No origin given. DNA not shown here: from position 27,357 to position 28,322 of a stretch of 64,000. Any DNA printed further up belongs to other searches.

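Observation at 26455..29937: Candidate undescribed cassette: radical SAM + class-II-aaRS-like::NTP-pyrophosphatase fusion + two Cys-rich small proteins, flanked by two wHTH regulators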

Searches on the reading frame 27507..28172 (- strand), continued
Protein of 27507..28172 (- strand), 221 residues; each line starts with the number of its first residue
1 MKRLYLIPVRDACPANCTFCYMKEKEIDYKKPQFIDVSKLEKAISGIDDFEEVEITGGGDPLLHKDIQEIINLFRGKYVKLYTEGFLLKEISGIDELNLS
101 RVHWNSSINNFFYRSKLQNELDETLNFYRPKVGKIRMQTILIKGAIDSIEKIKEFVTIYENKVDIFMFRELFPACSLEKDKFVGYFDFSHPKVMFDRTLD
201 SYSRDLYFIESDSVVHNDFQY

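Call 78: get_annotated_region(hit=H31, flank=7000)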
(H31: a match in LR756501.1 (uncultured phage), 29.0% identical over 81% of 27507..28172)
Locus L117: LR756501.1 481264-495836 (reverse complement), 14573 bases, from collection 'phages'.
description: uncultured phage genome assembly, chromosome: 1.
organism: uncultured phage (NCBI taxid 278008)
taxonomy: Viruses; environmental samples
host: -; source: metagenomic; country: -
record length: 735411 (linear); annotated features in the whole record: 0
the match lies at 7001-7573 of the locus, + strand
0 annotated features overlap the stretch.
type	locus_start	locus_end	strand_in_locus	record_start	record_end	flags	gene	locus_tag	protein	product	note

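Call 109: find_encoding_contigs(protein=P0134, flank=4000, max_places=1)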
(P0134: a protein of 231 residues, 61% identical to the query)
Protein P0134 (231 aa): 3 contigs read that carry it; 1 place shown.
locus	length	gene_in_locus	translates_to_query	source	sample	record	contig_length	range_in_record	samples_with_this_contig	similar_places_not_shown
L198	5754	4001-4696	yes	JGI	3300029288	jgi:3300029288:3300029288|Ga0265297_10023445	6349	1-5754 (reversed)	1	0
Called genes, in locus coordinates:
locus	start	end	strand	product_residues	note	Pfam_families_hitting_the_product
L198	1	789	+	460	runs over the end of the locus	?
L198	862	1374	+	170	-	PF02674:Colicin_V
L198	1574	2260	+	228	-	PF01026:TatD_DNase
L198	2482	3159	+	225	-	PF00293:NUDIX, PF19368:WHD_AraR, PF21906:WHD_NrtR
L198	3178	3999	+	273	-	-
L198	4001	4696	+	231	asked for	PF04055:Radical_SAM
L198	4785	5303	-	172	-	-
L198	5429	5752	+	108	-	?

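Call 110: find_encoding_contigs(protein=P0135, flank=4000, max_places=1)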
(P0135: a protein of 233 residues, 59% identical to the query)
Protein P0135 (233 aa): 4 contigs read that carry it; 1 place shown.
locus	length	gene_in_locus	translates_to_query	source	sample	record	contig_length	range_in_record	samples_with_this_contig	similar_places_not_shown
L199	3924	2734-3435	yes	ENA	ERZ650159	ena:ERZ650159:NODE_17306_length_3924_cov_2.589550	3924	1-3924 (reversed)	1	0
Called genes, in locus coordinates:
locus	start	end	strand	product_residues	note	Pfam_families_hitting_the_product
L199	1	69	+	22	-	?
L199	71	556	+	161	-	PF00186:DHFR_1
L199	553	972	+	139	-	-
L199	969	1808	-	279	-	-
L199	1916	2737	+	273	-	-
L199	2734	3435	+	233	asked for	PF04055:Radical_SAM, PF13353:Fer4_12 (weak)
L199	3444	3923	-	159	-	?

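Call 111: find_encoding_contigs(protein=P0131, flank=4000, max_places=1)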
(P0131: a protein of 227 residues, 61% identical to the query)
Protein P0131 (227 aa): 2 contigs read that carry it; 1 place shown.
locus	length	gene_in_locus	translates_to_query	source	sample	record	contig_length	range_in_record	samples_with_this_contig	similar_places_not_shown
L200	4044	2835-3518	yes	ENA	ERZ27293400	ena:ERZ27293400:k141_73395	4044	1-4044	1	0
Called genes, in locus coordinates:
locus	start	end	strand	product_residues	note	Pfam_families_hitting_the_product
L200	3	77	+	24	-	?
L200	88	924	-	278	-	-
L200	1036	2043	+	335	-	PF13521:AAA_28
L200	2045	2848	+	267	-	-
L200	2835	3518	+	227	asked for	PF04055:Radical_SAM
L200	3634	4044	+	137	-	?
